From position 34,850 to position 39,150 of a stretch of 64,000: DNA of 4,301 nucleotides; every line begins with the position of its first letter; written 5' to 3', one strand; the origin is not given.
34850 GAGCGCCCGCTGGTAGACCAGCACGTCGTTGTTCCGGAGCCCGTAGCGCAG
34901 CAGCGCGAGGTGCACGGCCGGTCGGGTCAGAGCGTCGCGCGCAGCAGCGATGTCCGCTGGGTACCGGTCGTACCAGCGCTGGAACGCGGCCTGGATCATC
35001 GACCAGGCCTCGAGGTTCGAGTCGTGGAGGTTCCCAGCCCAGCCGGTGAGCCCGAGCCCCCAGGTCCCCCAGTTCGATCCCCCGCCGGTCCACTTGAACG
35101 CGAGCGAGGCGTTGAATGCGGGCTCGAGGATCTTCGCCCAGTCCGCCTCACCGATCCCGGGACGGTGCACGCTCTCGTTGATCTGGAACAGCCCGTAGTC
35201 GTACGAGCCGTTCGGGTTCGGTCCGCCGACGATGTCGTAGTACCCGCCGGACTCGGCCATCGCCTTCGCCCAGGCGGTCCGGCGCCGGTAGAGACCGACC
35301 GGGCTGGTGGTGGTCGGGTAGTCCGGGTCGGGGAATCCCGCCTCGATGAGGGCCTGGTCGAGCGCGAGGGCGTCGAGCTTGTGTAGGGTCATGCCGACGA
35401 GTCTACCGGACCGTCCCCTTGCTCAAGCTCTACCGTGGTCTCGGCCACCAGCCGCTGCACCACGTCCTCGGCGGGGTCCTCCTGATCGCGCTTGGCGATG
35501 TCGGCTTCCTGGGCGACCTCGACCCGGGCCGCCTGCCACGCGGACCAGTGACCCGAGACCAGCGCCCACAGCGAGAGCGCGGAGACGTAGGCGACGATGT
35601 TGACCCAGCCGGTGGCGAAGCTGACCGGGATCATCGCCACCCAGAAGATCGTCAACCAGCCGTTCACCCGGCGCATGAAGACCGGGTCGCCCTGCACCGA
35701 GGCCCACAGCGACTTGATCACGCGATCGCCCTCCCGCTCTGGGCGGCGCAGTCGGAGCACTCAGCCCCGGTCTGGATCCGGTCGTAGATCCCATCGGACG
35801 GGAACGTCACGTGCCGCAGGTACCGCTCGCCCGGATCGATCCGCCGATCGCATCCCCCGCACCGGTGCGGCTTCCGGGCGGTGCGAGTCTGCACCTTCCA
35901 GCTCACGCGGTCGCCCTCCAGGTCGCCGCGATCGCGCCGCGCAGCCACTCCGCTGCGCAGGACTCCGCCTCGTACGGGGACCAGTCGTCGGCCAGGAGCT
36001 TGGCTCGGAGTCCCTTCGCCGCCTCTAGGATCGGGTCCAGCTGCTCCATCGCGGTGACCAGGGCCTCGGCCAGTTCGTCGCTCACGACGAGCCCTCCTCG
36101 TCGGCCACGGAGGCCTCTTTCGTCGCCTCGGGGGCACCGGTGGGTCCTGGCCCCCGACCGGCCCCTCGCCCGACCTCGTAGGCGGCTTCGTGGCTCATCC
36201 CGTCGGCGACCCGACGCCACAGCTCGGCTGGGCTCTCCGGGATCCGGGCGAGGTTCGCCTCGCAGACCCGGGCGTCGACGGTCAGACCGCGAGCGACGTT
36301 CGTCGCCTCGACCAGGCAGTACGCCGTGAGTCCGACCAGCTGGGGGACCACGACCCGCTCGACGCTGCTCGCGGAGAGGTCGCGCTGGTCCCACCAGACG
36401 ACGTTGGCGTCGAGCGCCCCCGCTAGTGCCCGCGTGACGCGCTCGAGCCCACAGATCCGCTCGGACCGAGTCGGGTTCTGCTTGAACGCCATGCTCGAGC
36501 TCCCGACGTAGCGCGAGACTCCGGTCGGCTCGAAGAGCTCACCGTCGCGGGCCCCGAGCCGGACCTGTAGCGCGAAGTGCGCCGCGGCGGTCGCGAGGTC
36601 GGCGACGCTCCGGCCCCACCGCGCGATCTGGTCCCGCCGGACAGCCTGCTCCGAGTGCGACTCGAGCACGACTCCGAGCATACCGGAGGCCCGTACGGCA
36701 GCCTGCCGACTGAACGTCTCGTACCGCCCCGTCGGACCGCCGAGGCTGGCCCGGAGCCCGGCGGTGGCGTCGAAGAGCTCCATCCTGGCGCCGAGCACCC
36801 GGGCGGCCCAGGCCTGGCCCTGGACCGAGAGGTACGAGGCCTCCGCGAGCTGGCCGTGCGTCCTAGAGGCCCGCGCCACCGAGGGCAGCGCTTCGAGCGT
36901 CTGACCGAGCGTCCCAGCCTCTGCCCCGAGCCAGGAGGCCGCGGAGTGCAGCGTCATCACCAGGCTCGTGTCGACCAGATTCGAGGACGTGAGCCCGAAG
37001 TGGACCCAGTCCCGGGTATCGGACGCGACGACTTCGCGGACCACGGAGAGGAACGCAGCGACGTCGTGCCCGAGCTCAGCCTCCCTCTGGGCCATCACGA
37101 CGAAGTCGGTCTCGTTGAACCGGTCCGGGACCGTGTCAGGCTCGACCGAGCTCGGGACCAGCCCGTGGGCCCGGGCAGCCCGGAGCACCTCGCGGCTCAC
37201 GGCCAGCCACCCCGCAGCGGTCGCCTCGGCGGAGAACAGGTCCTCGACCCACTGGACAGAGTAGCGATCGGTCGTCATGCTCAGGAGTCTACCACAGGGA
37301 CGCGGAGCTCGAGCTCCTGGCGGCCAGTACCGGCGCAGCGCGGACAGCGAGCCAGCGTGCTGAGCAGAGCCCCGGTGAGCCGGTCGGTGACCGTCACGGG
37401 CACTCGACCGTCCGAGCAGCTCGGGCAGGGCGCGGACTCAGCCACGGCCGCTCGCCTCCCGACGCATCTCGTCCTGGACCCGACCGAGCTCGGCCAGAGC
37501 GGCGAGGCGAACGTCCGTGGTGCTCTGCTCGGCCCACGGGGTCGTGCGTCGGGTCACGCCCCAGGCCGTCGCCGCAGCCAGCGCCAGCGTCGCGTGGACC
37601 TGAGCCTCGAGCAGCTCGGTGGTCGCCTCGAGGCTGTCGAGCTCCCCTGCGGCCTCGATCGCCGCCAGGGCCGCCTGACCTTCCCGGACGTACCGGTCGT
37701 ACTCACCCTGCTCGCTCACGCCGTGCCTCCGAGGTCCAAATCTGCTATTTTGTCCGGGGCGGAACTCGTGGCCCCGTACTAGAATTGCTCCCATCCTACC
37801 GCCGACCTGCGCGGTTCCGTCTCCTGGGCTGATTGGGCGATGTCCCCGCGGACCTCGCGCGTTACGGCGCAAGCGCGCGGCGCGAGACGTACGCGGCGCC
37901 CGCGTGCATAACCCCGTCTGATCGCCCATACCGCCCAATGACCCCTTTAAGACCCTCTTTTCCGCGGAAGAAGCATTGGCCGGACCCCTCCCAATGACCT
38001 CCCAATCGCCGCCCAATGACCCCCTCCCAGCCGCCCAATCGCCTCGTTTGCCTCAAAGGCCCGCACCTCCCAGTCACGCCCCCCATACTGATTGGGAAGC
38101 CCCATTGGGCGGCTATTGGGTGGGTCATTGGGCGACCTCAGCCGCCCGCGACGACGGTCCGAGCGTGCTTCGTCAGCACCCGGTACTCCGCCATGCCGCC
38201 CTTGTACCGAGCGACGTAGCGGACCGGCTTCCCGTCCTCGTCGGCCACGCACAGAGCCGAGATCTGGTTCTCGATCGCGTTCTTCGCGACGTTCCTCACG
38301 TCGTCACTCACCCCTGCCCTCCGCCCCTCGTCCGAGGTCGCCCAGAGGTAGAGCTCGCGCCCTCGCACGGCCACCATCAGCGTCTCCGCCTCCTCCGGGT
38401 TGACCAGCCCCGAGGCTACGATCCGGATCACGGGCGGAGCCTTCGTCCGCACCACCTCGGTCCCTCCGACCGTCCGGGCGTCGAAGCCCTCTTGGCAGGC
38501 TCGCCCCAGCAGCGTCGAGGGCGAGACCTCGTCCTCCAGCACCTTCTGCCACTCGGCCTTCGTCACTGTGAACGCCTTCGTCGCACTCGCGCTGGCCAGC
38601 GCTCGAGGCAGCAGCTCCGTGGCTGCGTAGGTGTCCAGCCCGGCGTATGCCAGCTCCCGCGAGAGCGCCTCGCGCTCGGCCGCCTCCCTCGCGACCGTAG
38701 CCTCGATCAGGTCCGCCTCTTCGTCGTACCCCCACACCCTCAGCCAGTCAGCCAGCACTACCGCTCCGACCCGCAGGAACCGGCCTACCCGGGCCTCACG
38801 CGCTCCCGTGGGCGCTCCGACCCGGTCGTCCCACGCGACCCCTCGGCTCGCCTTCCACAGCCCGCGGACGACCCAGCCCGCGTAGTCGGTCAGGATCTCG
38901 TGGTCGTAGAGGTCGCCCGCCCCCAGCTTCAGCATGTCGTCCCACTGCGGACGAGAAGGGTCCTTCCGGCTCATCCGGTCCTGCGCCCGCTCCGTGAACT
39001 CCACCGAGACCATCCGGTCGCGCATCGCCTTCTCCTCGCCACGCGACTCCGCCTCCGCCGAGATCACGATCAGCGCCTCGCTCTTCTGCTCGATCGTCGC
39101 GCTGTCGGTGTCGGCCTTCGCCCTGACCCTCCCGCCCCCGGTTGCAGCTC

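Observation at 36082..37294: Phage-encoded adenylosuccinate lyase with its own leaderless promoter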

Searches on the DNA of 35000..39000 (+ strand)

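Call 6: search_dna_similar(query=window:35000-39000:+, collection=phages, mode=near, max_rows=25)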
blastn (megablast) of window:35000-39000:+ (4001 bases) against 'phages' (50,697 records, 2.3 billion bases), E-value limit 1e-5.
No match.
